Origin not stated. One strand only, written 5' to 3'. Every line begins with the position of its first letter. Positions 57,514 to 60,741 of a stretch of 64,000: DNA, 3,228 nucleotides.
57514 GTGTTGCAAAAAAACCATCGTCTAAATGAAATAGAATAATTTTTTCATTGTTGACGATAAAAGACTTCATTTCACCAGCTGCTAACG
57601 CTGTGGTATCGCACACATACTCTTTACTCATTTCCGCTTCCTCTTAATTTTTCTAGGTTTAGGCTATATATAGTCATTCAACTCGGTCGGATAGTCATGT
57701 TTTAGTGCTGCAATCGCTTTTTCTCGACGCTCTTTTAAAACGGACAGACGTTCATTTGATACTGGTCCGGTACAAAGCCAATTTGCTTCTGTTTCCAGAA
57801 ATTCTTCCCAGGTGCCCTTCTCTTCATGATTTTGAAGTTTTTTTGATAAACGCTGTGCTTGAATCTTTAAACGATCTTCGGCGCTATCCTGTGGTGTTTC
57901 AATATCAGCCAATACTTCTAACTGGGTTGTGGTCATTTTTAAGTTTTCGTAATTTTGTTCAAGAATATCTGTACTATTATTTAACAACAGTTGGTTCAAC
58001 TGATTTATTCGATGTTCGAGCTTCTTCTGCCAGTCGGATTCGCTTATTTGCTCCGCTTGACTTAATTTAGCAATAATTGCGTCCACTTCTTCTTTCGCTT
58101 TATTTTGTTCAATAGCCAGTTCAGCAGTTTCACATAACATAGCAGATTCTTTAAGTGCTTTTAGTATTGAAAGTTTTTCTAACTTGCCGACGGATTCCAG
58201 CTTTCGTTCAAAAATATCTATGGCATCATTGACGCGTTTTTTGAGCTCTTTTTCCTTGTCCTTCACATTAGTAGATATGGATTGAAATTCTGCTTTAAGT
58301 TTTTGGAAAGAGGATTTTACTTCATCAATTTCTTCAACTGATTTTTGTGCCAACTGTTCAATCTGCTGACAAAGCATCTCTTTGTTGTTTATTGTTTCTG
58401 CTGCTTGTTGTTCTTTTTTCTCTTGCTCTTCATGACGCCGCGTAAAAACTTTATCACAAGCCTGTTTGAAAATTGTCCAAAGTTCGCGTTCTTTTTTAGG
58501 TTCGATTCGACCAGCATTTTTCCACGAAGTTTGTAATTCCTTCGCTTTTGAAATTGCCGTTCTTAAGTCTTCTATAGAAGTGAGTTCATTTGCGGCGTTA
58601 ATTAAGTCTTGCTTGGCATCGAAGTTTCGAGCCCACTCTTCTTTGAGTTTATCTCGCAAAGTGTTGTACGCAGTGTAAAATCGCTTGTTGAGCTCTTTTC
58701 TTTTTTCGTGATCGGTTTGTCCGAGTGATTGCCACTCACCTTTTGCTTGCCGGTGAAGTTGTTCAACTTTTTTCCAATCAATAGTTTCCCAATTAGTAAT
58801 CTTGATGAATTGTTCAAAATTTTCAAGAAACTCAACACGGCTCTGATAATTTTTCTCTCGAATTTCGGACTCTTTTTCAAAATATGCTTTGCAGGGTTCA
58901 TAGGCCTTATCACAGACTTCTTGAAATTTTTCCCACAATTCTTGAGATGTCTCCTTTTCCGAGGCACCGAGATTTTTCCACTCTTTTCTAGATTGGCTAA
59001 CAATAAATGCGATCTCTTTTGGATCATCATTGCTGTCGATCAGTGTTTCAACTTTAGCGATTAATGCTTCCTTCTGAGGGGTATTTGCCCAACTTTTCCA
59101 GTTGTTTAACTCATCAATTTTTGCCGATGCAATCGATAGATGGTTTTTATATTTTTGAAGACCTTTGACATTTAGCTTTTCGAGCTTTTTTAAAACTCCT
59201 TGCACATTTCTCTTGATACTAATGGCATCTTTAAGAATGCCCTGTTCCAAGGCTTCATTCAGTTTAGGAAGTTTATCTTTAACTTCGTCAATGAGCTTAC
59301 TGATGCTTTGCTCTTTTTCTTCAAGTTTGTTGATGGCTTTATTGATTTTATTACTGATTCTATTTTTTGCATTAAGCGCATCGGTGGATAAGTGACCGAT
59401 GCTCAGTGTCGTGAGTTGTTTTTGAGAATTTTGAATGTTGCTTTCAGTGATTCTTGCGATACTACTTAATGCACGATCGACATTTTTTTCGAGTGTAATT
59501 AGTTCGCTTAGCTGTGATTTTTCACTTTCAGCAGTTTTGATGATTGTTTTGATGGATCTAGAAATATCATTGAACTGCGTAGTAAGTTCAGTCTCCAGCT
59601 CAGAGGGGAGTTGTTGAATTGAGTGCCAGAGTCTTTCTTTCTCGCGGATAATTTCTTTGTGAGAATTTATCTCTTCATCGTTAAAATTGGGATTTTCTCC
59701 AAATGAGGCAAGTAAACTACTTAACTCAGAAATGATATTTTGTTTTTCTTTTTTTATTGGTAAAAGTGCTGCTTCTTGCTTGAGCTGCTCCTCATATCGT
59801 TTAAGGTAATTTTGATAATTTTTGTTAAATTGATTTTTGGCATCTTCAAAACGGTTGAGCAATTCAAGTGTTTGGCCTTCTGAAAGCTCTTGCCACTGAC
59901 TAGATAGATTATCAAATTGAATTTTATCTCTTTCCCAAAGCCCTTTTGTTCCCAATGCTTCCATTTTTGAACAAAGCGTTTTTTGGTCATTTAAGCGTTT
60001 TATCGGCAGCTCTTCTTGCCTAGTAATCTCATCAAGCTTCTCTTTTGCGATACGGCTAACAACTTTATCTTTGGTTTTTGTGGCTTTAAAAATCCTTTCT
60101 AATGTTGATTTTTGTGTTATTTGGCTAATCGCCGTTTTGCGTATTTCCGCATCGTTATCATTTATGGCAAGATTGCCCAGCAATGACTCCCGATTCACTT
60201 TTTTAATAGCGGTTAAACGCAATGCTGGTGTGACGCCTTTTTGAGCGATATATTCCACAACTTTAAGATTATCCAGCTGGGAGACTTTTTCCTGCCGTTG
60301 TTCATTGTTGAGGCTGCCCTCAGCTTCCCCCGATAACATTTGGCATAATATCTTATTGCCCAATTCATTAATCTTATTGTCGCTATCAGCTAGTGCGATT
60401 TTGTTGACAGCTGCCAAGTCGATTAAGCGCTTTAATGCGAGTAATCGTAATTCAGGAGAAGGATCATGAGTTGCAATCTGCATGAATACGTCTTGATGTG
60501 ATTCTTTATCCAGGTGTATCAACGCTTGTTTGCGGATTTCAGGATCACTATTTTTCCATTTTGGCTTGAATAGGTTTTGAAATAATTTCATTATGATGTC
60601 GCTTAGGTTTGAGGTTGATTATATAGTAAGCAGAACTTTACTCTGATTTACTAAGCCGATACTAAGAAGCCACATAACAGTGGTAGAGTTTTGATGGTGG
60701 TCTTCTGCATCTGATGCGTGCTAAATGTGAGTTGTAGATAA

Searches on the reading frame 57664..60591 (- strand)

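Call 27: search_protein_families(library=pfam, proteins=[window:57664-60591:-], max_evalue=0.001)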
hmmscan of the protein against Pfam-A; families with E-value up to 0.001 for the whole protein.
window:57664-60591:- (975 aa): 1 family
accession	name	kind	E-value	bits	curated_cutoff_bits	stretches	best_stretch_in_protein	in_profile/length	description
PF03993.17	DUF349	-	2.2e-30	105.2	23.9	3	703-772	1-69/75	Domain of Unknown Function (DUF349)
